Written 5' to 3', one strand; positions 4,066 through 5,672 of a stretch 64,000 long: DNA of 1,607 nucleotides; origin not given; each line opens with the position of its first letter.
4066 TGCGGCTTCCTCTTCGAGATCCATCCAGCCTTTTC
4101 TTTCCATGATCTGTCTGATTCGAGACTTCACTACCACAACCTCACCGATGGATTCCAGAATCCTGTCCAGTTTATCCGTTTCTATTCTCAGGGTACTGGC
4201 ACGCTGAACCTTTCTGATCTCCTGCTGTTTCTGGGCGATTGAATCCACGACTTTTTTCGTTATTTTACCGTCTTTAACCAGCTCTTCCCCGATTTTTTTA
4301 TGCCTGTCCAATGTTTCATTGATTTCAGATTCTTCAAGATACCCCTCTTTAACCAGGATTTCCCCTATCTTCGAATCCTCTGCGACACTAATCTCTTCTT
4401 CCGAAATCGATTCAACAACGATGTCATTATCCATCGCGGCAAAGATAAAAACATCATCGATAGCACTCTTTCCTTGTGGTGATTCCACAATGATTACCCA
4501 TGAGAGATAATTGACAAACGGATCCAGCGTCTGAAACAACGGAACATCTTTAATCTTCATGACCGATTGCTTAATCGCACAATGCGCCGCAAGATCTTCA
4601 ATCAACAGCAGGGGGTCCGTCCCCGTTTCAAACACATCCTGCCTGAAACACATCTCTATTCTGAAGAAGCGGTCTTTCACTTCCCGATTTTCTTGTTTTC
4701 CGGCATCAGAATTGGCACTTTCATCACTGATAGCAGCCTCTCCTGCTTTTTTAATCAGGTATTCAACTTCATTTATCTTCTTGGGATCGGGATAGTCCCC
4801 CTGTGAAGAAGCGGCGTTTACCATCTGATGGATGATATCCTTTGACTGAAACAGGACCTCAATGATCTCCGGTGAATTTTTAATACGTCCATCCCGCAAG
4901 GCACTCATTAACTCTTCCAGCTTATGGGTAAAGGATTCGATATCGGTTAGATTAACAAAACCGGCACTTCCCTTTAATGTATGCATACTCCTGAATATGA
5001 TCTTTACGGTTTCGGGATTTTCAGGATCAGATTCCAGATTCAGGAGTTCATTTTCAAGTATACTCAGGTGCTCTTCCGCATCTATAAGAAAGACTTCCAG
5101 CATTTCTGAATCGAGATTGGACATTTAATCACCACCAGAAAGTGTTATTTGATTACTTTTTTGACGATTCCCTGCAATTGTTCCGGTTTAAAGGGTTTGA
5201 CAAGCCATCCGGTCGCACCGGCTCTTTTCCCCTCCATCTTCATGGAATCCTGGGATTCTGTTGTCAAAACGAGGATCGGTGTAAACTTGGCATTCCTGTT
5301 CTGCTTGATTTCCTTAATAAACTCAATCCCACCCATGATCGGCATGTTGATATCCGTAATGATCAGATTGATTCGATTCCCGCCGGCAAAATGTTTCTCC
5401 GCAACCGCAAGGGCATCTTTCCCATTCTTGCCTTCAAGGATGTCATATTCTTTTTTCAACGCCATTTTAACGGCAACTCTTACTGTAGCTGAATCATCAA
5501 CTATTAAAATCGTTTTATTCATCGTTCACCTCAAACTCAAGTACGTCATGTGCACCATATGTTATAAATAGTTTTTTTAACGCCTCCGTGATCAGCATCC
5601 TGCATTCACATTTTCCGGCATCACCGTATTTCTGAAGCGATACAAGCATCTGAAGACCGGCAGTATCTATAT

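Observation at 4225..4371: CheA carries a tandem MshEN-like (c-di-GMP-binding-type) motif pair in its P2–P3 linker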

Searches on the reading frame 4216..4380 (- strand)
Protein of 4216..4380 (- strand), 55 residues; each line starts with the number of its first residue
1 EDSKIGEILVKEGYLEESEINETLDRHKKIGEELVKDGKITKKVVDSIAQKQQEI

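Call 25: search_solved_structures(query=A1, max_evalue=10, show_alignments=4)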
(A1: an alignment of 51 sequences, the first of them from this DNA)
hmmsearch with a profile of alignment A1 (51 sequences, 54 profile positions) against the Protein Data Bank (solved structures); distinct sequences matched with E-value up to 10: 35.
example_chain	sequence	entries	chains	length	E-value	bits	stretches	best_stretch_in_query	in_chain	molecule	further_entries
6f8l_G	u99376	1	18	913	1.8e-29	104.6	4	2-51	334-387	Type IV pilus assembly protein PilF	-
6ejf_G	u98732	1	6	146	5.5e-11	45.4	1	2-51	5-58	Type IV pilus assembly protein PilF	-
5htl_A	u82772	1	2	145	1.6e-10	43.9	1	2-51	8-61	MSHA biogenesis protein MshE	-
5zfr_A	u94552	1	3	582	9e-10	41.5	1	2-51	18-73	Type IV pilus biogenesis ATPase PilB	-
6ejf_J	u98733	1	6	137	2.7e-09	39.9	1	3-52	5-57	Type IV pilus assembly protein PilF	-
8pdk_A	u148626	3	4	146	3.4e-09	39.6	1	3-52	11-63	c-di-GMP binding domain of the ATPase enzyme PilF | ATP-binding motif-containing protein pilF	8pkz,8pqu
6olj_C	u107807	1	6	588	3.5e-09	39.6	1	2-51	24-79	Type IV pilus biogenesis ATPase PilB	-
5tsg_B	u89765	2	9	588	3.5e-09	39.6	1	2-51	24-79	Type IV pilus biogenesis ATPase PilB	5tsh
8pfa_A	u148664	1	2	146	4.2e-09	39.3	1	3-52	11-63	c-di-GMP binding domain of the ATPase enzyme PilF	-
8pe0_A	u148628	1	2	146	9.6e-09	38.2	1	3-52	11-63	c-di-GMP binding domain of the ATPase enzyme PilF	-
9glg_A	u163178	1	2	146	3.7e-08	36.3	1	3-33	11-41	ATP-binding motif-containing protein pilF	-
9gl5_A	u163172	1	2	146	4.7e-08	36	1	3-52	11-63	ATP-binding motif-containing protein pilF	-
3jc8_Ba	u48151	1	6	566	1.1e-06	31.6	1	3-51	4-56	Type IV-A pilus assembly ATPase PilB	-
9g1w_A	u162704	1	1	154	4e-05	26.6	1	1-46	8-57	Type IV pilus assembly ATPase PilB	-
2few_A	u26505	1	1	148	0.066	16.3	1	5-45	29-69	PTS system mannitol-specific EIICBA component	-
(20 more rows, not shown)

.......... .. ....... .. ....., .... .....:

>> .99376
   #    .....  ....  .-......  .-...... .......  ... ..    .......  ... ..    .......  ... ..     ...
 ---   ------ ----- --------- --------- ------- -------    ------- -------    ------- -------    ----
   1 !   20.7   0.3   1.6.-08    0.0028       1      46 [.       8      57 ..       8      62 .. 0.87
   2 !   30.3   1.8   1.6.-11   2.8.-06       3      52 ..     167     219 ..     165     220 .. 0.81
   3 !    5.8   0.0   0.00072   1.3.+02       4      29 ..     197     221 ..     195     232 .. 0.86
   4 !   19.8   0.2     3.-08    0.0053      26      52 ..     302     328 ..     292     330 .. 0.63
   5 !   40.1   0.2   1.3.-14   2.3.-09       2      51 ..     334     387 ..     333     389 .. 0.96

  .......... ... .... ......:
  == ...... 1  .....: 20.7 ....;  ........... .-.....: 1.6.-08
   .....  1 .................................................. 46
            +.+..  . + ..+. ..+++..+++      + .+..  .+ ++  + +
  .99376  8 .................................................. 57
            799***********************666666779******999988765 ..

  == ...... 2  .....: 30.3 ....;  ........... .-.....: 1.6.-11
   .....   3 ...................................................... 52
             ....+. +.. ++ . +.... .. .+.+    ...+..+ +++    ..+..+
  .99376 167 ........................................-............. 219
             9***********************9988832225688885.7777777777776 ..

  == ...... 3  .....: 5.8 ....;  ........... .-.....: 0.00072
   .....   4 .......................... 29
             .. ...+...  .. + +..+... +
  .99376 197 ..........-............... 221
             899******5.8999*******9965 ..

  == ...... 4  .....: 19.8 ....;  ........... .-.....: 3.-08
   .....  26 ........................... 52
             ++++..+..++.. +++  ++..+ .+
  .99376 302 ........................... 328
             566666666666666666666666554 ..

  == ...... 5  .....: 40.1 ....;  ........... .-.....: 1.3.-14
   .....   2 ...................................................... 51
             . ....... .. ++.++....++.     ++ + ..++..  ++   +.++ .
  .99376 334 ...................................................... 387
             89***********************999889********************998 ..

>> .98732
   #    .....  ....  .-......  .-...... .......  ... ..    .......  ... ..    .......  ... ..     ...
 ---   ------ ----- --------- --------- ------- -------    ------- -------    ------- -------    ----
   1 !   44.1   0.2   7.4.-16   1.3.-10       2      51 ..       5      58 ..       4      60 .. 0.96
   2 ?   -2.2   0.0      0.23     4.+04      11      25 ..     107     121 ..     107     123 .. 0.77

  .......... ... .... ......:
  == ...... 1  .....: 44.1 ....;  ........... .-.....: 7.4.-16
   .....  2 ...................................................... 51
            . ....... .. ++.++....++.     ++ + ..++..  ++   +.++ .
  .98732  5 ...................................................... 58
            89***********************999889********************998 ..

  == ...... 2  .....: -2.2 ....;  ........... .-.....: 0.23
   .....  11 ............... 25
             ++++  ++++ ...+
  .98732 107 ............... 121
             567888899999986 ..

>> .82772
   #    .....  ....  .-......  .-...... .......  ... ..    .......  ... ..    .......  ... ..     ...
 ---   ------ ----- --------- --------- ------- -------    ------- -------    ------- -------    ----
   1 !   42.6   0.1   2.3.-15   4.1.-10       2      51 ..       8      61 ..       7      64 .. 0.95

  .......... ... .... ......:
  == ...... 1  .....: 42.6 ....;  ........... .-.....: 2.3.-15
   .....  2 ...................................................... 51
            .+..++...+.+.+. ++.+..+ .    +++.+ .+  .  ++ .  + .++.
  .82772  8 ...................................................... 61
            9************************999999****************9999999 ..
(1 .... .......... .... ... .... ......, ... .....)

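Call 34: predict_structure(alignment_id=A1)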
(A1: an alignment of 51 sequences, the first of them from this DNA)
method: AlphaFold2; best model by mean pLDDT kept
length: 55 residues; sequences in the alignment: 51
mean_pLDDT: 84.7   pTM: 0.66
mean pLDDT of the five models: 84.7, 82.0, 81.3, 80.8, 79.6
residues with pLDDT >= 90: 17; 70-90: 33; 50-70: 5; < 50: 0
segments of 3 or more residues with pLDDT < 50: none
pLDDT, mean of each block of 10 residues (from residue 1): 79 89 78 89 91 78
secondary structure, 60 per line:
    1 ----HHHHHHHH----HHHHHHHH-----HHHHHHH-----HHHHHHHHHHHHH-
elements in order: H5-12 H17-24 H30-36 H42-54

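Call 39: fold_search(model_id=the predicted structure, library=pdb)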
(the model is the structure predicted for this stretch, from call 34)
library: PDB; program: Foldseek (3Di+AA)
matches with E <= 10: 15; with E <= 0.001: 0
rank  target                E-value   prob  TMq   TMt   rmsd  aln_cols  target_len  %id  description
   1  5htl_A                4.9e-01  0.99  0.86  0.36   1.6        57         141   19  Structure of MshE with cdg (released 2016-10-05)
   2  8pkz_MODEL_1_A        4.9e-01  0.97  0.79  0.33   2.5        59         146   22  NMR solution structure of PilF-GSPIIB in the c-di-GMP bound state (released 2024-07-10)
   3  8pfa_B                1.5e+00  0.75  0.68  0.31   2.2        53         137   21  X-ray structure of the Thermus thermophilus K167R mutant of the PilF-GSPIIB domain in the c-di-GMP bound state (released 2024-06-26)
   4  7lkm_B                1.6e+00  0.77  0.76  0.32   3.3        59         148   14  The PilB(N-terminal_P70S mutant)-PilZ complex of the Type IV pilus from Xanthomonas citri (released 2021-08-11)
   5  9glg_B                1.6e+00  0.69  0.67  0.31   2.3        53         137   23  X-ray structure of the Thermus thermophilus Q218E mutant of the PilF-GSPIIB domain in the c-di-GMP bound state (released 2025-06-25)
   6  8pdk_B                2.0e+00  0.72  0.70  0.32   2.0        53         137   23  X-ray structure of the Thermus thermophilus PilF-GSPIIB domain in the c-di-GMP bound state (released 2024-06-26)
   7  9gl5_A                2.3e+00  0.82  0.83  0.36   1.7        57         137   21  X-ray structure of the Thermus thermophilus Q190E mutant of the PilF-GSPIIB domain in the c-di-GMP bound state (released 2025-06-25)
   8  8pfa_A                2.3e+00  0.82  0.83  0.35   1.7        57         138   19  X-ray structure of the Thermus thermophilus K167R mutant of the PilF-GSPIIB domain in the c-di-GMP bound state (released 2024-06-26)
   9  7lkn_A                3.0e+00  0.60  0.76  0.32   2.3        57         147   14  The PilB(N-terminal_P70S mutant)-PilZ complex (SeMet) (released 2021-08-11)
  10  6xp8                  3.9e+00  0.16  0.45  0.17   3.2        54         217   20  The crystal structure of TfuA involved in peptide backbone thioamidation from Methanosarcina acetivorans (released 2021-03-17)
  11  8pe0_A                4.7e+00  0.57  0.84  0.35   1.8        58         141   21  X-ray structure of the Thermus thermophilus K167L mutant of the PilF-GSPIIB domain in the c-di-GMP bound state (released 2024-06-26)
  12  7lko_A                7.0e+00  0.33  0.76  0.32   2.3        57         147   14  The PilB(N-terminal)-PilZ complex of the Type IV pilus from Xanthomonas citri (2.9 A) (released 2021-08-11)
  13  7lkm_A                9.0e+00  0.18  0.66  0.28   2.9        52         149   15  The PilB(N-terminal_P70S mutant)-PilZ complex of the Type IV pilus from Xanthomonas citri (released 2021-08-11)
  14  2xf6                  9.6e+00  0.16  0.38  0.41   0.4        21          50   24  Crystal structure of Bacillus subtilis SPP1 phage gp23.1, a putative chaperone. (released 2010-08-11)
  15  4xyj_H                9.6e+00  0.11  0.35  0.03   0.7        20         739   40  Crystal structure of human phosphofructokinase-1 in complex with ATP and Mg, Northeast Structural Genomics Consortium  (released 2015-05-20)

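Call 63: search_protein_families(library=ncbifam, proteins=[window:4216-4380:-], max_evalue=1)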
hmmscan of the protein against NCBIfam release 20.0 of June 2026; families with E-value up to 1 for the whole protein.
seq(55 aa): 3 families
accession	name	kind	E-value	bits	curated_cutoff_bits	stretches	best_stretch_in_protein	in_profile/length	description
NF053729.1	c-di-GMP_motif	domain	5.9e-08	32.4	38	1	4-52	1-53/53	cyclic di-GMP-binding domain-containing protein, MshE-related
NF008411.1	PRK11234.1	equivalog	0.0015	17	1170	1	4-52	483-535/723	cyclic di-3',5'-guanylate-activated glycosyltransferase NfrB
TIGR03029.1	EpsG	equivalog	0.0058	15.8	313.8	1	2-28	2-28/274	chain length determinant protein tyrosine kinase EpsG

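Call 74: search_protein_families(library=ncbifam, alignment_id=A1, max_evalue=1.2e-9)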
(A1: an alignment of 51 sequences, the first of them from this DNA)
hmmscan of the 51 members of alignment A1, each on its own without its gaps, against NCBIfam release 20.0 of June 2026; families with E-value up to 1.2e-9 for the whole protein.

A. member 1, seq(55 aa): 0 families

B. families by the number of members that match (of 51 scanned): 1 family
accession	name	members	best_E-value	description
NF053729.1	c-di-GMP_motif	38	1.5e-16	cyclic di-GMP-binding domain-containing protein, MshE-related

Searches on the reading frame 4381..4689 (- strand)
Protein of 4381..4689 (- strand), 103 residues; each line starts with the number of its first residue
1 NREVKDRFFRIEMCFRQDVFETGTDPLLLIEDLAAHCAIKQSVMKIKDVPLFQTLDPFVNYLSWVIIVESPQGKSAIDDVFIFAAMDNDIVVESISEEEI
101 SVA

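Call 43: search_solved_structures(query=A2, max_evalue=10, show_alignments=2)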
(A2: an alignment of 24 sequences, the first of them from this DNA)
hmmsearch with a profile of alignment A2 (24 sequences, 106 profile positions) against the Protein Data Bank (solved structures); distinct sequences matched with E-value up to 10: 3.
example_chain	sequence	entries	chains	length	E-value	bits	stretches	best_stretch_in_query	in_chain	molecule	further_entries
8frf_A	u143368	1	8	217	0.0094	18.9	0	21-41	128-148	RBL7_C2_3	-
8k4m_A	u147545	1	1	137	0.13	15.2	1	43-99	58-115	Anti CRISPR protein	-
9kbd_C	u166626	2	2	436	1.1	12.2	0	34-72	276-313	F-box only protein 3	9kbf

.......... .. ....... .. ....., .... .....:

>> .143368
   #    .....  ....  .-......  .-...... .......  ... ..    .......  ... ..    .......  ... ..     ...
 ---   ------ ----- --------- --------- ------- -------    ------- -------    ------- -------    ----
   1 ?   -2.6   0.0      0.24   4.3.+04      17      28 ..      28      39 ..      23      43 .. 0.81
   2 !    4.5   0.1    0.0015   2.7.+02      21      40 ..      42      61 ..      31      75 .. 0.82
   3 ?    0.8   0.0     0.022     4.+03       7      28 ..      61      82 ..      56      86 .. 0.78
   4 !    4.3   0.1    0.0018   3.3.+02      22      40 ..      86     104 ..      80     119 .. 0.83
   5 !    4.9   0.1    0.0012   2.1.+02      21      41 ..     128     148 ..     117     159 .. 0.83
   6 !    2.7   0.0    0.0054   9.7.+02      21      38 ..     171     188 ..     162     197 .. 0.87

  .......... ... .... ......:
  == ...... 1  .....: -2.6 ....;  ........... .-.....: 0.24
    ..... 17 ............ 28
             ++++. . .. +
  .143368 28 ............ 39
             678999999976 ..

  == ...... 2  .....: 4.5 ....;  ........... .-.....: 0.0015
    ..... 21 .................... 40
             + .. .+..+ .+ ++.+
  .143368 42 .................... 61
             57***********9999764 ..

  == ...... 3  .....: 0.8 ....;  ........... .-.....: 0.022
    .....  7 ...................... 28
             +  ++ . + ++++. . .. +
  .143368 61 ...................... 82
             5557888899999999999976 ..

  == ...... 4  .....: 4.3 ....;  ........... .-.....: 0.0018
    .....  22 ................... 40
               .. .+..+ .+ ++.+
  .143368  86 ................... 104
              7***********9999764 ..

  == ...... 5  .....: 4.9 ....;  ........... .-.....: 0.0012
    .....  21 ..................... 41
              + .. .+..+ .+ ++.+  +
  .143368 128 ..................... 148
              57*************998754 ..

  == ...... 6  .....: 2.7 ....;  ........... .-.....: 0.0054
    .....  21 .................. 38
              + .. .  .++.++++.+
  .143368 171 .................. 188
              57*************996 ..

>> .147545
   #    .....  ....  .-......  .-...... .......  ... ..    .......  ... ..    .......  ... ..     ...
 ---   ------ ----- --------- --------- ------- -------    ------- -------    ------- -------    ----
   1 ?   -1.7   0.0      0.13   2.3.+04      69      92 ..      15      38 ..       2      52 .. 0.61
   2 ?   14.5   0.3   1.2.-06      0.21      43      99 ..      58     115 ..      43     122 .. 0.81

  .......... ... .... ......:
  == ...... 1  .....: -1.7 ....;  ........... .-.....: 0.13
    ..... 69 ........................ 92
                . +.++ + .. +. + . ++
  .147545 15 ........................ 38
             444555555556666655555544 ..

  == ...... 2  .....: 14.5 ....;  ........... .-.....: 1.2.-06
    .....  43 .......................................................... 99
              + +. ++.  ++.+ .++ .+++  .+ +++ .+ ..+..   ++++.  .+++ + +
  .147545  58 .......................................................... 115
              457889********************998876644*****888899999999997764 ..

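Call 52: predict_structure(alignment_id=A2)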
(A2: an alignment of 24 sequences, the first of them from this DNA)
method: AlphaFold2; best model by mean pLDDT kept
length: 103 residues; sequences in the alignment: 24
mean_pLDDT: 89.5   pTM: 0.80
mean pLDDT of the five models: 89.5, 88.1, 87.9, 86.3, 83.5
residues with pLDDT >= 90: 74; 70-90: 22; 50-70: 5; < 50: 2
segments of 3 or more residues with pLDDT < 50: none
pLDDT, mean of each block of 10 residues (from residue 1): 70 93 88 95 91 92 95 93 92 92 72
secondary structure, 60 per line:
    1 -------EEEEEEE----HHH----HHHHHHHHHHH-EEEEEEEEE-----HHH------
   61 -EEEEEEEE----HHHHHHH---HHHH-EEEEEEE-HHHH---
elements in order: E8-14 H26-36 E38-46 E62-69 H74-80 H84-87 E89-95 H97-100

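Call 55: fold_search(model_id=the predicted structure, library=pdb)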
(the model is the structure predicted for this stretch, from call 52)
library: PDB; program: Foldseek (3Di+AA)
matches with E <= 10: 1371; with E <= 0.001: 2
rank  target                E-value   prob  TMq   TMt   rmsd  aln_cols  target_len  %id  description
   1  3bf4_A                7.0e-04  1.00  0.48  0.44   6.7       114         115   10  Crystal structure of an ethd-like protein (reut_b5694) from ralstonia eutropha jmp134 at 2.10 A resolution (released 2007-12-04)
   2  3bf4_B                9.8e-04  1.00  0.43  0.40   6.6       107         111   11  Crystal structure of an ethd-like protein (reut_b5694) from ralstonia eutropha jmp134 at 2.10 A resolution (released 2007-12-04)
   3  3bn7                  1.5e-03  0.99  0.39  0.39   6.6       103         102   14  CRYSTAL STRUCTURE OF A DIMERIC FERREDOXIN-LIKE PROTEIN (CC_2267) FROM CAULOBACTER CRESCENTUS CB15 AT 1.64 A RESOLUTION (released 2007-12-25)
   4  6o8z_f                1.6e-03  1.00  0.55  0.57   6.3        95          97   17  Cryo-EM image reconstruction of the 70S Ribosome Enterococcus faecalis Class04 (released 2020-09-16)
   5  7po4_f                1.9e-03  1.00  0.48  0.35   8.5       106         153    8  Assembly intermediate of human mitochondrial ribosome large subunit (largely unfolded rRNA with MALSU1, L0R8F8 and ACP (released 2022-06-15)
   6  1cqm_A                2.3e-03  1.00  0.52  0.54   6.5       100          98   16  PROTEIN AGGREGATION AND ALZHEIMER'S DISEASE: CRYSTALLOGRAPHIC ANALYSIS OF THE PHENOMENON. ENGINEERED VERSION OF THE RI (released 2000-09-08)
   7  1lou                  2.6e-03  1.00  0.50  0.53   6.8       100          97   13  RIBOSOMAL PROTEIN S6 (released 1998-11-30)
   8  1qjh                  3.2e-03  1.00  0.53  0.57   7.0        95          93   12  Protein Aggregation and Alzheimer's Disease: Crystallographic Analysis of the Phenomenon. Engineered version of the ribo (released 2000-06-29)
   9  2j5a                  3.4e-03  1.00  0.55  0.54   6.5       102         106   15  Folding of S6 structures with divergent amino-acid composition: pathway flexibility within partly overlapping foldons (released 2006-10-25)
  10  4rx6_D                3.4e-03  0.97  0.43  0.41   7.4       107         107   17  Structure of B. subtilis GlnK-ATP complex to 2.6 Angstrom (released 2015-12-30)
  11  2dt9_A                3.6e-03  1.00  0.48  0.35   4.6        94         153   14  Crystal structure of the regulatory subunit of aspartate kinase from Thermus flavus (released 2007-07-17)
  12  3bgu_A                3.6e-03  0.97  0.39  0.38   7.0       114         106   16  Crystal structure of a dimeric ferredoxin-like protein of unknown function (tfu_0763) from thermobifida fusca yx at 1. (released 2007-12-11)
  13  1ris                  3.9e-03  1.00  0.52  0.55   6.6       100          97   16  CRYSTAL STRUCTURE OF THE RIBOSOMAL PROTEIN S6 FROM THERMUS THERMOPHILUS (released 1994-09-30)
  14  6zm5_f                3.9e-03  0.99  0.46  0.33   8.5       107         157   10  Human mitochondrial ribosome in complex with OXA1L, mRNA, A/A tRNA, P/P tRNA and nascent polypeptide (released 2021-01-13)
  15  3ab2_M                4.1e-03  1.00  0.54  0.17   3.5        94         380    7  Crystal structure of aspartate kinase from Corynebacterium glutamicum in complex with threonine (released 2010-06-23)
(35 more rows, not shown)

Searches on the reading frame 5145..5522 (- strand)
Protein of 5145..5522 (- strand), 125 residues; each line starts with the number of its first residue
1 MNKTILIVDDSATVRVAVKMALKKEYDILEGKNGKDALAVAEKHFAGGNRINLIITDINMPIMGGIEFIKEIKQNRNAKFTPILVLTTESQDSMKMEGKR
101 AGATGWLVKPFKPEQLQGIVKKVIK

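Call 14: search_protein_families(library=pfam, proteins=[window:5145-5522:-], max_evalue=0.001)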
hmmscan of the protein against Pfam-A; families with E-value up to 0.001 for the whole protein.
window:5145-5522:- (125 aa): 1 family
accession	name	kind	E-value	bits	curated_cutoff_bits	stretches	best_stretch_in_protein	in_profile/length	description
PF00072.30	Response_reg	-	8.9e-24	84.2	30.2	1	5-120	1-110/111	Response regulator receiver domain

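Call 61: search_protein_families(library=ncbifam, proteins=[window:5145-5522:-], max_evalue=0.001)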
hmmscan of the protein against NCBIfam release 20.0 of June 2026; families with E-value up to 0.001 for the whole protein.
window:5145-5522:- (125 aa): 94 families (the best 25 are shown)
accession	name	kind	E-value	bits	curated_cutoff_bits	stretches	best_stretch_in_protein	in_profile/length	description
NF047465.1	hybrid_HK_LvrA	exception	1.1e-18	66.7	1200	1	4-122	469-582/819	hybrid histidine kinase/response regulator LvrA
TIGR02154.1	PhoB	equivalog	6.1e-18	64.9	296.2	1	1-124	1-120/226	phosphate regulon transcriptional regulator PhoB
NF007135.0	PRK09581.1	equivalog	8.2e-18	64.4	474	1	1-121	1-117/457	PleD family two-component system response regulator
NF012227.0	AdeR_RR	equivalog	4.8e-16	58.9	340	1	2-124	11-126/239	efflux system response regulator transcription factor AdeR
NF007901.0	PRK10610.1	equivalog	5.3e-16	58.9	189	1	4-123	7-123/129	chemotaxis response regulator CheY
NF033120.0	vanR_FM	exception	3.1e-15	56.4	460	1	4-119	5-113/231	vancomycin resistance response regulator transcription factor, VanR-F/VanR-M family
NF041367.1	CheY_Halo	equivalog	5.2e-15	55.8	200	1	5-123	1-113/114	chemotaxis protein CheY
NF041734.1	resp_reg_RppA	equivalog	8.6e-15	54.7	250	1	5-119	3-113/229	two-component system response regulator RppA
NF045944.1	ResRegRpaBCyano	equivalog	9e-15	54.7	330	1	6-124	1-112/229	response regulator transcription factor RpaB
NF033117.2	vanR_ACDEGLN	exception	1.7e-14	54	350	1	5-122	1-111/226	VanR-ABDEGLN family response regulator transcription factor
NF006900.1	PRK09390.1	equivalog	2.8e-14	53.1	255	1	3-124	5-120/203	response regulator FixJ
NF045717.1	DVU0259_DivK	exception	4.5e-14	52.6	160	1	1-124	1-116/117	DVU0259 family response regulator domain-containing protein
NF049963.1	RespRegFlgRCampy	domain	5e-14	52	750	1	5-123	3-112/429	fla regulon two-component system response regulator FlgR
NF008469.0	PRK11361.1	equivalog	6.5e-14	51.5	714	1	3-124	5-120/461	acetoacetate metabolism transcriptional regulator AtoC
NF053854.1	RespRegPhoBBctds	equivalog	8.9e-14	51.4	270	1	5-125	1-116/225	two-component system response regulator PhoB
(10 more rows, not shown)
